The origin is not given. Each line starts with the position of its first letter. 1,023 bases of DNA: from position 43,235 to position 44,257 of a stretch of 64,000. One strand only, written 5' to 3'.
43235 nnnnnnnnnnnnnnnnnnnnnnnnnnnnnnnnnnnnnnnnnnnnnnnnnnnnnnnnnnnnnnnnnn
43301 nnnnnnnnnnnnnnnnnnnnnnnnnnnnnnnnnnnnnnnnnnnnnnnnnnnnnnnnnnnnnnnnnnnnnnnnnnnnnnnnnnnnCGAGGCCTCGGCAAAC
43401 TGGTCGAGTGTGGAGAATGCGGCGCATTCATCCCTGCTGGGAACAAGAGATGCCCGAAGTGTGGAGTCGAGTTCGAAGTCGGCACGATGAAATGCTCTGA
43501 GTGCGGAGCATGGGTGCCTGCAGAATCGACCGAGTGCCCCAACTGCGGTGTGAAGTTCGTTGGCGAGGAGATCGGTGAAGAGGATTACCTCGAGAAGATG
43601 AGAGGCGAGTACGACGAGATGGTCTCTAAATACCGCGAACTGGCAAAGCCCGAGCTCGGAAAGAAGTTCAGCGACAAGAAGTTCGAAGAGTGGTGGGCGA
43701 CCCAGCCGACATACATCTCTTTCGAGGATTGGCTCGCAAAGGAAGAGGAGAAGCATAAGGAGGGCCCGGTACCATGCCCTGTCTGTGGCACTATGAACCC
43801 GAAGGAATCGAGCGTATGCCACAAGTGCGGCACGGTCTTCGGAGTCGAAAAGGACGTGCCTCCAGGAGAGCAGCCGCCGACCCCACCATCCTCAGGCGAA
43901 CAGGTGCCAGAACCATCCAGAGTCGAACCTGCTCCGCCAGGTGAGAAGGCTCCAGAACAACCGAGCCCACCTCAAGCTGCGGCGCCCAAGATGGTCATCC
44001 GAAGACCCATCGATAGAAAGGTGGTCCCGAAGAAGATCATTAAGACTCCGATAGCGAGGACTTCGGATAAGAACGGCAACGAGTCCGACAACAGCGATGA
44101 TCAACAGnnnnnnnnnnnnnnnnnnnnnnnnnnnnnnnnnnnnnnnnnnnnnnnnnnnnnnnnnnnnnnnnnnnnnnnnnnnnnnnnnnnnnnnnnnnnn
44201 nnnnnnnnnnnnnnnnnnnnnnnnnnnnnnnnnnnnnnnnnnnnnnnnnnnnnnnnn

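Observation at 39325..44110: Giant CARDB/beta-helix adhesin anchored by one TM helix, with a roughly 240-aa cytoplasmic tail of three zinc ribbons and a proline-rich segment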

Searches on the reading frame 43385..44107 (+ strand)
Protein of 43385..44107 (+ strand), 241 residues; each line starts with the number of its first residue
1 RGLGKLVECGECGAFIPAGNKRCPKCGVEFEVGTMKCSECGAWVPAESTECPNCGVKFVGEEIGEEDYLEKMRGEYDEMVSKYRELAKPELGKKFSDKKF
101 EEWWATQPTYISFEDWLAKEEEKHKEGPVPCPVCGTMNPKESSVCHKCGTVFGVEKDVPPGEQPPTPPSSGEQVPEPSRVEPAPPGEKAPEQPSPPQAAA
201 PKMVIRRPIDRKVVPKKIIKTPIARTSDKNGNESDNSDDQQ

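Call 7: search_protein_families(library=pfam, proteins=[window:43385-44107:+], max_evalue=0.01)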
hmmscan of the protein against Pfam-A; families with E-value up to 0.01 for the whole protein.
window:43385-44107:+ (241 aa): 12 families
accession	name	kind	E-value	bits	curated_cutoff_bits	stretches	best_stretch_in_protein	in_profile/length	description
PF13240.11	Zn_Ribbon_1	-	3.7e-11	42.9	25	2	131-150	2-21/23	zinc-ribbon domain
PF12773.13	DZR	-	6.2e-11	42.7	27.3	2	9-55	1-45/45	Double zinc ribbon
PF13248.11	Zn_ribbon_3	-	1.8e-09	37.2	27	2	34-58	2-26/26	zinc-ribbon domain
PF18912.6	DZR_2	-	3.1e-05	24.2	27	0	21-62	8-50/56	Double zinc ribbon domain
PF17032.10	Zn_ribbon_15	-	5.3e-05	24.4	28.9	0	6-55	37-73/73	zinc-ribbon family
PF10571.15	UPF0547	-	0.00011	22.7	29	0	8-31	2-25/26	Uncharacterised protein family UPF0547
PF24292.1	DUF7479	-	0.00088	19.8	27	1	22-65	4-47/60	Domain of unknown function (DUF7479)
PF00641.23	Zn_ribbon_RanBP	-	0.0022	17.6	27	1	131-150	7-26/30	Zn-finger in Ran binding protein and others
PF15616.11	TerY_C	-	0.0026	18.3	28.4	0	19-67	73-121/129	TerY-C metal binding domain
PF13717.11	Zn_ribbon_4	-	0.0033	17.8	30.3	0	145-159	5-20/36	zinc-ribbon domain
PF14952.11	zf-tcix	-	0.0078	16.2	31.2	1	130-155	12-39/42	Putative treble-clef, zinc-finger, Zn-binding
PF01155.25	HypA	-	0.0083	16.6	28.9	0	32-72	68-110/112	Hydrogenase/urease nickel incorporation, metallochaperone, hypA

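Call 25: search_protein_representatives(protein=window:43385-44107:+)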
Query: 241 residues. Proteins with E-value up to 0.001 (for the whole library): 861; up to 1e-10: 288; up to 1e-30: 164. The best 150 are listed.
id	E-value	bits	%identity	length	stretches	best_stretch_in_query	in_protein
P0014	1.7e-108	378.7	76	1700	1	2-235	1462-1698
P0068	3.0e-108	377.8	78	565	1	2-238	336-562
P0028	3.2e-106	371.2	73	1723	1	2-239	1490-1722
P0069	5.1e-106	370.5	75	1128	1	2-238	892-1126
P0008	1.2e-103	362.8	77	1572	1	2-233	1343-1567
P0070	2.8e-103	361.5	70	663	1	2-240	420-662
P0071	2.8e-102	358.3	72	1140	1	2-235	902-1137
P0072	1.3e-101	356.1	73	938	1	1-233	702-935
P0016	1.7e-101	355.7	74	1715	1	2-236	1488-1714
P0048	2.7e-101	355.0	72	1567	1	2-236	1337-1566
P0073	1.4e-100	352.7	75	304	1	2-229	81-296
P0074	8.2e-97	340.4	70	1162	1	2-231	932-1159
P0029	4.3e-96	338.0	74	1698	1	2-232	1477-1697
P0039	5.7e-94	331.0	66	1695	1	2-229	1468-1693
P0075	9.7e-94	330.3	73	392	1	2-225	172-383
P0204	2.5e-40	155.2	45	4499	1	2-222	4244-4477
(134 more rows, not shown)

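Call 45: predict_structure(alignment_id=A2)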
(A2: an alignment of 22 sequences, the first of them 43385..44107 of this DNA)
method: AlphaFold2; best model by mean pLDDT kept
length: 241 residues; sequences in the alignment: 22
mean_pLDDT: 73.9   pTM: 0.44
mean pLDDT of the five models: 73.9, 73.7, 72.9, 72.0, 70.6
residues with pLDDT >= 90: 71; 70-90: 72; 50-70: 62; < 50: 36
segments of 3 or more residues with pLDDT < 50: 1-4, 156-163, 170-173, 222-231
pLDDT, mean of each block of 10 residues (from residue 1): 58 81 87 81 86 82 77 95 96 96 96 95 84 89 90 56 48 51 58 54 59 55 48 53 59
secondary structure, 60 per line:
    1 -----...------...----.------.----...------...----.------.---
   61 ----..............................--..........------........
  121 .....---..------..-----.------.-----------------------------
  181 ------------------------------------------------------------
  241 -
elements in order: E6-8 E15-17 E34-36 E43-45 H65-94 H97-106 H113-125

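Call 51: fold_search(model_id=the predicted structure, library=pdb)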
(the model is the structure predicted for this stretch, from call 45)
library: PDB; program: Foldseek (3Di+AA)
matches with E <= 10: 204; with E <= 0.001: 0
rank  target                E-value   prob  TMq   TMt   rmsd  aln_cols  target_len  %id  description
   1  8f5o_B                1.1e-01  0.92  0.13  0.04   8.2        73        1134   25  Structure of Leishmania tarentolae IFT-A (state 1) (released 2022-12-21)
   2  5v3j_E                1.2e-01  0.05  0.10  0.09  24.3       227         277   14  mouseZFP568-ZnF1-10 in complex with DNA (released 2018-03-07)
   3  8f5p_B                3.7e-01  0.38  0.11  0.03   9.1        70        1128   24  Structure of Leishmania tarentolae IFT-A (state 2) (released 2022-12-21)
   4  7yui_B                4.8e-01  0.13  0.13  0.13  20.4       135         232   16  Crystal structure of HOIL-1L(195-423) in complex with the linear tetra-ubiquitin (released 2023-08-30)
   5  7mo3_B                5.5e-01  0.95  0.12  0.69   1.1        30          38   27  Crystal Structure of the ZnF3 of Nucleoporin NUP153 in complex with Ran-GDP, resolution 2.05 Angstrom (released 2022-06-15)
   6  7mnv_B                5.8e-01  0.90  0.12  0.65   1.7        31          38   26  Crystal Structure of the ZnF8 of Nucleoporin NUP358/RanBP2 in complex with Ran-GDP (released 2022-06-15)
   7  4ym7_BI               6.2e-01  0.04  0.09  0.17  26.4       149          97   13  RNA polymerase I structure with an alternative dimer hinge (released 2015-09-09)
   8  7mnt_B                8.0e-01  0.90  0.11  0.61   1.1        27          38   30  Crystal Structure of the ZnF5 or ZnF6 of Nucleoporin NUP358/RanBP2 in complex with Ran-GDP (released 2022-06-15)
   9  9nwe_A                8.0e-01  0.09  0.16  0.03  22.1       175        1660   16  E3 ligase UBR4-KCMF1-calmodulin complex (released 2025-06-18)
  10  9hxw_A                8.6e-01  0.13  0.16  0.01  17.2       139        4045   16  Cryo-EM structure of the human UBR4/KCMF1/CALM1 complex (composite map) (released 2025-12-10)
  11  2ebv_MODEL_1_A        9.1e-01  0.25  0.12  0.44  12.2        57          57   21  Solution structure of the third zf-RanBP domain from human Nuclear pore complex protein Nup153 (released 2007-08-14)
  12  8jxd_B                9.7e-01  0.10  0.09  0.13  12.2        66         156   23  Cryo-EM structure of rat megalin leg (released 2024-06-19)
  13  5eh2_E                1.0e+00  0.04  0.10  0.17  17.6       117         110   14  Human PRDM9 allele-A ZnF Domain with Associated Recombination Hotspot DNA Sequence III (released 2016-02-17)
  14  8s05_C                1.1e+00  0.82  0.10  0.75   1.1        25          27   32  ArnAB complex an archaeal ortholog of the Sec23/24 core motif (released 2025-10-29)
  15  4xxb_B                1.2e+00  0.77  0.11  0.55   1.5        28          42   21  Crystal structure of human MDM2-RPL11 (released 2015-08-12)
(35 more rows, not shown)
